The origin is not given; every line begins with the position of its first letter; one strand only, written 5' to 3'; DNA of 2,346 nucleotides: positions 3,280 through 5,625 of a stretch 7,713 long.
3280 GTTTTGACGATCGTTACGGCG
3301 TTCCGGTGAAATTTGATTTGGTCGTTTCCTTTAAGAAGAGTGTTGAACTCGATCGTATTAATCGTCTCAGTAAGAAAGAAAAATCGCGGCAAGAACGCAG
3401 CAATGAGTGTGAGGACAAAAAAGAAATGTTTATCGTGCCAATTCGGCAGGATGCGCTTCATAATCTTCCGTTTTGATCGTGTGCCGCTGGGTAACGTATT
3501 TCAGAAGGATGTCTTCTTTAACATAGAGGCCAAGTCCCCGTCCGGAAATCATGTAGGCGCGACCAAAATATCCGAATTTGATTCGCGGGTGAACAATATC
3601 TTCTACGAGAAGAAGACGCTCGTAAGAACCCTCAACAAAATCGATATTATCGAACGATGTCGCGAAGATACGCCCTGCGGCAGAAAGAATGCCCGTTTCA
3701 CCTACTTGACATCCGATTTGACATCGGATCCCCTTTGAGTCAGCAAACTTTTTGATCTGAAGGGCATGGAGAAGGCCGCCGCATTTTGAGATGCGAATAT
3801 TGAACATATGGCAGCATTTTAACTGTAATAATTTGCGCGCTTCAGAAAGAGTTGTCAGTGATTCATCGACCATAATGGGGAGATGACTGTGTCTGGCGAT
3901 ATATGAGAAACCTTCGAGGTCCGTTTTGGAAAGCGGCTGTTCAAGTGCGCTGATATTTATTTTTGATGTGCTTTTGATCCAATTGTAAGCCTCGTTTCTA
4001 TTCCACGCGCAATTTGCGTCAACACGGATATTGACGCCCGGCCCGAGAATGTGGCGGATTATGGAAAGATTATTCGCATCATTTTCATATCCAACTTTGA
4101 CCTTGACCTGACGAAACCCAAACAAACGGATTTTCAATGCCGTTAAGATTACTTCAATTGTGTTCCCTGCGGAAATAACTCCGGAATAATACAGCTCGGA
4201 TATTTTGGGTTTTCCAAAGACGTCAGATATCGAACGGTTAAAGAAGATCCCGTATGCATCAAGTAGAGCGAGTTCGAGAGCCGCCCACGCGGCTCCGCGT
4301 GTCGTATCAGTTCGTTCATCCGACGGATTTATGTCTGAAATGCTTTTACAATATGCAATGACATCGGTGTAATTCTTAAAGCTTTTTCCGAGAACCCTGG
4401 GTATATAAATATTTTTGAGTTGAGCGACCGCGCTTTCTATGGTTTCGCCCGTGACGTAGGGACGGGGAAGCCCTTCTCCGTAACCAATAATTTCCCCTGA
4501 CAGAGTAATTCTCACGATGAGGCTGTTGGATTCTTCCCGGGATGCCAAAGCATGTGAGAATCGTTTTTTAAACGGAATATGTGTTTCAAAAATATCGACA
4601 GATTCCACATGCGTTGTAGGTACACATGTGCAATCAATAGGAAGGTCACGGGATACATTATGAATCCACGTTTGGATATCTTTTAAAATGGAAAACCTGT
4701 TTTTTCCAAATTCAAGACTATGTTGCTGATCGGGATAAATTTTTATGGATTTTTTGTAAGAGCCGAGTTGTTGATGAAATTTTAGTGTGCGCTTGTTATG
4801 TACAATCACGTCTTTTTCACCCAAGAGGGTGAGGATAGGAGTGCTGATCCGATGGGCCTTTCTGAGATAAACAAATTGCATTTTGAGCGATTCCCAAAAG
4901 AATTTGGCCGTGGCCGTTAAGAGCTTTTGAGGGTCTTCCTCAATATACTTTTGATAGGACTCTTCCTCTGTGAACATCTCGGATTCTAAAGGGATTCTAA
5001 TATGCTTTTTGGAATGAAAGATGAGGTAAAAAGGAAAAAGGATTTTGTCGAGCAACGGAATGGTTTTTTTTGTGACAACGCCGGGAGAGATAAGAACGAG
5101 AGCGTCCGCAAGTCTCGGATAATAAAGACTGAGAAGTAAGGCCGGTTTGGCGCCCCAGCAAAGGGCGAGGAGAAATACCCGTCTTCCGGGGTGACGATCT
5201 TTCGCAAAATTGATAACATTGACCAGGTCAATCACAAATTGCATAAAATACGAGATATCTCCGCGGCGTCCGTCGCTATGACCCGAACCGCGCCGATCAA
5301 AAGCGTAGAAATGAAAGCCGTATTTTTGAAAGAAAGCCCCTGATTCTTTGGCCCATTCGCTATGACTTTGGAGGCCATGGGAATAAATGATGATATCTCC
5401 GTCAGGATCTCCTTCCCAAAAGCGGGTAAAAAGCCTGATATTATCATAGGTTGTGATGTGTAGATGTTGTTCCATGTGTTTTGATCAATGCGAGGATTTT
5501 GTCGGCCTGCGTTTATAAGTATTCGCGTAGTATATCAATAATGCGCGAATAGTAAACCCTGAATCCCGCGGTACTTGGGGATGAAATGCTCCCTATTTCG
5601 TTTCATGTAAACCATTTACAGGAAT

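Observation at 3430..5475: One polypeptide fuses an alpha/beta-hydrolase to an intact MLE-subgroup enolase-superfamily enzyme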

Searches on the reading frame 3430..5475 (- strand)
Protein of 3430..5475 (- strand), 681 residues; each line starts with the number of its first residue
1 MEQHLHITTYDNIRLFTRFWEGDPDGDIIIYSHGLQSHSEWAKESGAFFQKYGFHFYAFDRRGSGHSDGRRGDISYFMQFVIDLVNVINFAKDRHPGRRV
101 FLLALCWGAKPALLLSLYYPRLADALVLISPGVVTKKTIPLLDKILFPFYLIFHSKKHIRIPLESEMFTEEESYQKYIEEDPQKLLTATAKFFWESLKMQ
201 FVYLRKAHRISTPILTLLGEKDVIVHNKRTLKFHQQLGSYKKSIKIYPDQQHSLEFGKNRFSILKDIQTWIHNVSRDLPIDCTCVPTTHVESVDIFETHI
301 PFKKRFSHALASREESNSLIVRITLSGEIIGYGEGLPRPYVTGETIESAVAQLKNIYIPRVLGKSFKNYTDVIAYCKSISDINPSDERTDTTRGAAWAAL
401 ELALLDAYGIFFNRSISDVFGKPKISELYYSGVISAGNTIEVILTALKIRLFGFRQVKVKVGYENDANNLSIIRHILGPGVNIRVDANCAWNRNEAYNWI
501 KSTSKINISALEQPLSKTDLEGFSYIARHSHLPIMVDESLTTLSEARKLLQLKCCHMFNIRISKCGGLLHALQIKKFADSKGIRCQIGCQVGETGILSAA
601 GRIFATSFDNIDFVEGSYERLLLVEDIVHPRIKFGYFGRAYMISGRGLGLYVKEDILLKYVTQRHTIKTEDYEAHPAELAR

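Call 3: search_protein_families(library=pfam, proteins=[window:3430-5475:-], max_evalue=0.01)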
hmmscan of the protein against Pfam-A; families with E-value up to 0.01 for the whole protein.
window:3430-5475:- (681 aa): 9 families
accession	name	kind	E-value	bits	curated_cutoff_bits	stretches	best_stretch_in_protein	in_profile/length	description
PF12146.15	Hydrolase_4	-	7.4e-42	143.7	27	1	28-255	6-235/239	Serine aminopeptidase, S33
PF13378.12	MR_MLE_C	-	2.2e-38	132.6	29.4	1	453-655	14-218/219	Enolase C-terminal domain-like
PF00561.26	Abhydrolase_1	-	6.7e-13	49.3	25.8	1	29-135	3-103/245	alpha/beta hydrolase fold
PF12697.13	Abhydrolase_6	-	1.1e-07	33.3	26.3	1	33-252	5-204/217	Alpha/beta hydrolase family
PF01738.24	DLH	-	3.6e-06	27.1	21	1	186-254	121-188/217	Dienelactone hydrolase family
PF00326.27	Peptidase_S9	-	0.00023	21.2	22.6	1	205-274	136-209/213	Prolyl oligopeptidase family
PF02746.21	MR_MLE_N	-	0.00028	21.5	22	1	297-421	8-117/117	Mandelate racemase / muconate lactonizing enzyme, N-terminal domain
PF07476.17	MAAL_C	-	0.00071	19.3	27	1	529-596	137-204/249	Methylaspartate ammonia-lyase C-terminus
PF03959.19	FSH1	-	0.0026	17.9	21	1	179-238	130-187/211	Serine hydrolase (FSH1)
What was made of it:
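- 3430..5475 (-): Single 681-aa ORF: alpha/beta-hydrolase + linker + MLE-subgroup enolase-superfamily domain. Pfam Hydrolase_4 and MR_MLE_C on one chain (call 3).
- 4651..5475 (-): Alpha/beta-hydrolase half (aa 1-275), Hydrolase_4 family, monoglyceride-lipase-like fold with cap. Pfam E 7e-42 (call 3).
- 4213..4608 (-): MLE capping (N-terminal) domain, aa 290-421. Weak MR_MLE_N hit (call 3).
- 3433..4212 (-): MLE barrel domain, aa 422-681. MR_MLE_C, E 2e-38 (call 3).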

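Call 4: search_protein_families(library=ncbifam, proteins=[window:3430-5475:-], max_evalue=0.01)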
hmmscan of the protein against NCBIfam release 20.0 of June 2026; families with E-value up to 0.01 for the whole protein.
window:3430-5475:- (681 aa): 30 families (the best 25 are shown)
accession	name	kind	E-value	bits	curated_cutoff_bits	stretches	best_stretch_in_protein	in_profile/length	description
TIGR02534.1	mucon_cyclo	subfamily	2.5e-39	135.4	334.95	1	296-660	7-365/368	muconate/chloromuconate family cycloisomerase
NF041118.1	A_G_epim_Thtga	equivalog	3.7e-32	111.8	500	1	290-596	3-297/341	L-Ala-D/L-Glu epimerase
TIGR01928.1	menC_lowGC_arch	equivalog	4.3e-30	104.9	200.65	1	296-601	1-293/325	o-succinylbenzoate synthase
NF042940.1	racemase_DgcA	equivalog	5.8e-29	101.3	400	1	297-612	5-292/323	N-acetyl-D-Glu racemase DgcA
NF011708.0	PRK15129.1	equivalog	1.1e-19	70.6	343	1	292-602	3-288/321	L-Ala-D/L-Glu epimerase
NF047820.1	TalGalacDh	equivalog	7.1e-19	68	500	1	438-584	151-300/371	L-talarate/galactarate dehydratase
TIGR01927.1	menC_gam_Gplu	equivalog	1.9e-15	56.9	130.55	1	315-579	20-254/307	o-succinylbenzoate synthase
NF002782.0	PRK02901.1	equivalog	9.5e-15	54.4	288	1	450-631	99-281/328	o-succinylbenzoate synthase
NF043002.1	HProlDhtase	equivalog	1.4e-14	53.7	500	1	381-592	86-296/366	cis-3-hydroxy-L-proline dehydratase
NF040866.1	AraD_Arch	equivalog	2e-14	53.4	650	1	321-661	37-370/372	arabinonate dehydratase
NF002739.0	PRK02714.1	equivalog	1.1e-12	48.1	259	1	424-565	106-251/320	o-succinylbenzoate synthase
NF040790.2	glucon_galact_dh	equivalog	4.8e-12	45.4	750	1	311-667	18-376/390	bifunctional D-gluconate/D-galactonate dehydratase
NF010624.0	PRK14017.1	equivalog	3.2e-10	39.6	311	1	388-670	74-370/382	galactonate dehydratase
NF043051.1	ManoateDhtManD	equivalog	1.9e-09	36.8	550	1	470-663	195-386/403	D-mannonate dehydratase ManD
NF008019.0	PRK10749.1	equivalog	1.1e-08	34.5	362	1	10-133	38-166/335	lysophospholipase L2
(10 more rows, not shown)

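Call 5: find_homologous_proteins(query=window:3430-5475:-, max_evalue=0.00001)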
Query window:3430-5475:- (681 aa): 1280 proteins with E <= 0.00001 among 8000 candidates; the best 120 are listed.
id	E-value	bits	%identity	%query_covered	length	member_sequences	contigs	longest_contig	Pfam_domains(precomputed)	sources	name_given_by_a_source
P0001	0.0e+0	1571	100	100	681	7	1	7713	PF12697.14,PF01738.25,PF00561.27,PF13378.13,PF12146.16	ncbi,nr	ncbi:alpha/beta fold hydrolase [PVC group bacterium]|nr:alpha/beta fold hydrolase [PVC group bacteri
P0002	5.5e-122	426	37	96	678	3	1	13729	PF12697.14,PF00561.27,PF13378.13,PF02746.22,PF12146.16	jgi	jgi:L-alanine-DL-glutamate epimerase-like enolase superfamily enzyme/alpha-beta hydrolase superfamil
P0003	5.8e-121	423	36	97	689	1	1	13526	PF12697.14,PF00561.27,PF13378.13,PF02746.22,PF12146.16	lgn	-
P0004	7.4e-121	422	37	98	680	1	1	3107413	PF12697.14,PF00561.27,PF13378.13,PF02746.22,PF12146.16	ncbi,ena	-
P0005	2.6e-120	421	37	98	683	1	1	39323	PF12697.14,PF00561.27,PF13378.13,PF02746.22,PF12146.16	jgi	jgi:muconate cycloisomerase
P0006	1.0e-118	415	37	92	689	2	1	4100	PF12697.14,PF00561.27,PF13378.13,PF02746.22,PF12146.16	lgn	-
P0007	2.6e-118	414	36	97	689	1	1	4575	PF12697.14,PF00561.27,PF13378.13,PF02746.22,PF12146.16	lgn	-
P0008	1.5e-117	412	37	95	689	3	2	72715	PF12697.14,PF00561.27,PF13378.13,PF02746.22,PF12146.16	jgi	-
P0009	1.6e-116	408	37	92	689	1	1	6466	PF12697.14,PF00561.27,PF13378.13,PF02746.22,PF12146.16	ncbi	-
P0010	1.8e-116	408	35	96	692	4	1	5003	PF12697.14,PF00561.27,PF13378.13,PF02746.22,PF12146.16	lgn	-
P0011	2.1e-115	405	36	97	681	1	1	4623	PF12697.14,PF00561.27,PF13378.13,PF02746.22,PF12146.16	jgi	jgi:L-Ala-D/L-Glu epimerase / N-acetyl-D-glutamate racemase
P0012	9.4e-115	402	36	94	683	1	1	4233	PF00113.29,PF12697.14,PF00561.27,PF13378.13,PF02746.22,PF12146.16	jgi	jgi:muconate cycloisomerase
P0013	5.9e-112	393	36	93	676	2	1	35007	PF12697.14,PF00561.27,PF13378.13,PF02746.22,PF12146.16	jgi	-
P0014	1.5e-111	392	37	86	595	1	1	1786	PF00561.27,PF13378.13,PF02746.22,PF12146.16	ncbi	ncbi:MAG TPA: enolase C-terminal domain-like protein, partial [Thermomicrobiales bacterium]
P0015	2.5e-111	391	34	95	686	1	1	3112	PF12697.14,PF00561.27,PF13378.13,PF02746.22,PF12146.16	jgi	jgi:muconate cycloisomerase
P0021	6.1e-110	386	32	99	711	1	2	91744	PF00561.27,PF13378.13,PF02746.22,PF12146.16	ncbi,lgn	-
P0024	1.9e-107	378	36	92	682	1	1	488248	PF12697.14,PF00561.27,PF13378.13,PF02746.22,PF12146.16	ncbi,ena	-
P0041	1.5e-102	362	33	95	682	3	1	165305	PF00113.29,PF12697.14,PF00561.27,PF13378.13,PF12146.16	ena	-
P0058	3.7e-94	334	46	56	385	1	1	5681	PF13378.13,PF02746.22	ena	-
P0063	1.5e-90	322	45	55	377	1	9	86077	PF13378.13,PF02746.22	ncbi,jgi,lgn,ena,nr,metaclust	ncbi:MAG: dipeptide epimerase [Candidatus Ancaeobacter aquaticus]|nr:dipeptide epimerase [Candidatus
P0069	4.5e-85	304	42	54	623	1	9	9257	PF14518.12,PF13378.13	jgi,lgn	jgi:muconate cycloisomerase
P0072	3.2e-84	301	43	54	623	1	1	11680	PF00113.29,PF14518.12,PF13378.13,PF02746.22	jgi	jgi:muconate cycloisomerase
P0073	4.6e-84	301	42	56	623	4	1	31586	PF00113.29,PF14518.12,PF13378.13,PF02746.22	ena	-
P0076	7.5e-84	300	42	55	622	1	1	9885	PF14518.12,PF13378.13,PF02746.22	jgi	jgi:L-Ala-D/L-Glu epimerase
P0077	8.3e-84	300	42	54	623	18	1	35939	PF14518.12,PF13378.13,PF02746.22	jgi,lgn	-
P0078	8.3e-84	300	42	54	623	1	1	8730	PF14518.12,PF13378.13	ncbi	-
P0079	1.6e-83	299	43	54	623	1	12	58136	PF00113.29,PF14518.12,PF13378.13,PF02746.22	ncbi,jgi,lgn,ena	ncbi:MAG TPA: enolase C-terminal domain-like protein [Candidatus Binatia bacterium]|jgi:muconate cyc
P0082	3.0e-83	298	42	54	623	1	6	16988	PF00113.29,PF14518.12,PF13378.13,PF02746.22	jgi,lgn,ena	jgi:muconate cycloisomerase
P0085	7.6e-83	297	41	56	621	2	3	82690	PF00113.29,PF14518.12,PF13378.13,PF02746.22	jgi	jgi:L-Ala-D/L-Glu epimerase / N-acetyl-D-glutamate racemase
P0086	7.7e-83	297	42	54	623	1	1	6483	PF00113.29,PF14518.12,PF13378.13,PF02746.22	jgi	jgi:muconate cycloisomerase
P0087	8.0e-83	297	42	56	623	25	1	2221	PF07476.18,PF14518.12,PF13378.13,PF02746.22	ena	-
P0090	1.7e-82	296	42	56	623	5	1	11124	PF14518.12,PF13378.13,PF02746.22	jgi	-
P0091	2.0e-82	295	42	54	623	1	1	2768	PF00113.29,PF14518.12,PF13378.13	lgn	-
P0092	3.0e-82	295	41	56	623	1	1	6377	PF00113.29,PF14518.12,PF13378.13,PF02746.22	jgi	jgi:L-alanine-DL-glutamate epimerase-like enolase superfamily enzyme/pyrroloquinoline quinone (PQQ) 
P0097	1.4e-81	293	41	54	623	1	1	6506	PF00113.29,PF14518.12,PF13378.13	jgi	jgi:muconate cycloisomerase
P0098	1.5e-81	293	40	54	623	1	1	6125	PF00113.29,PF14518.12,PF13378.13,PF02746.22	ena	-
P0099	1.6e-81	292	41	56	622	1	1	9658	PF00113.29,PF14518.12,PF13378.13,PF02746.22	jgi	jgi:L-alanine-DL-glutamate epimerase-like enolase superfamily enzyme/pyrroloquinoline quinone (PQQ) 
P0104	2.7e-81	292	40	55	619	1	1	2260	PF14518.12,PF13378.13,PF02746.22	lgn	-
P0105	3.1e-81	292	41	56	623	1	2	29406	PF00113.29,PF14518.12,PF13378.13,PF02746.22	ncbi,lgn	ncbi:MAG: enolase C-terminal domain-like protein [Candidatus Binatia bacterium]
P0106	3.4e-81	291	41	56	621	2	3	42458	PF00113.29,PF14518.12,PF13378.13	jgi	jgi:L-alanine-DL-glutamate epimerase-like enolase superfamily enzyme/pyrroloquinoline quinone (PQQ) 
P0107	3.4e-81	291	41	56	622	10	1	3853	PF00113.29,PF14518.12,PF13378.13,PF02746.22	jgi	jgi:muconate cycloisomerase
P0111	5.5e-81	291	41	55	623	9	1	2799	PF14518.12,PF13378.13,PF02746.22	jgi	jgi:L-Ala-D/L-Glu epimerase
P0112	7.1e-81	290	42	56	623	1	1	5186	PF00113.29,PF14518.12,PF13378.13,PF02746.22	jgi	jgi:L-alanine-DL-glutamate epimerase-like enolase superfamily enzyme/pyrroloquinoline quinone (PQQ) 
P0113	7.1e-81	290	40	57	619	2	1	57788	PF07476.18,PF14518.12,PF13378.13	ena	-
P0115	1.2e-80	290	41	56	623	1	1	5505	PF00113.29,PF14518.12,PF13378.13,PF02746.22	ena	-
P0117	1.5e-80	289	41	56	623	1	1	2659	PF00113.29,PF14518.12,PF13378.13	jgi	jgi:L-Ala-D/L-Glu epimerase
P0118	1.5e-80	289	41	56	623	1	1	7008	PF14518.12,PF13378.13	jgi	jgi:L-Ala-D/L-Glu epimerase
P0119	1.6e-80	289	40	57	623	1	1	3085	PF00113.29,PF07476.18,PF14518.12,PF13378.13,PF02746.22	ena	-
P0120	1.7e-80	289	41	56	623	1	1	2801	PF00113.29,PF14518.12,PF13378.13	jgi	jgi:L-Ala-D/L-Glu epimerase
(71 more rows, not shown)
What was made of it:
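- Several databases annotate homologues as L-Ala-D/L-Glu epimerase (call 5).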
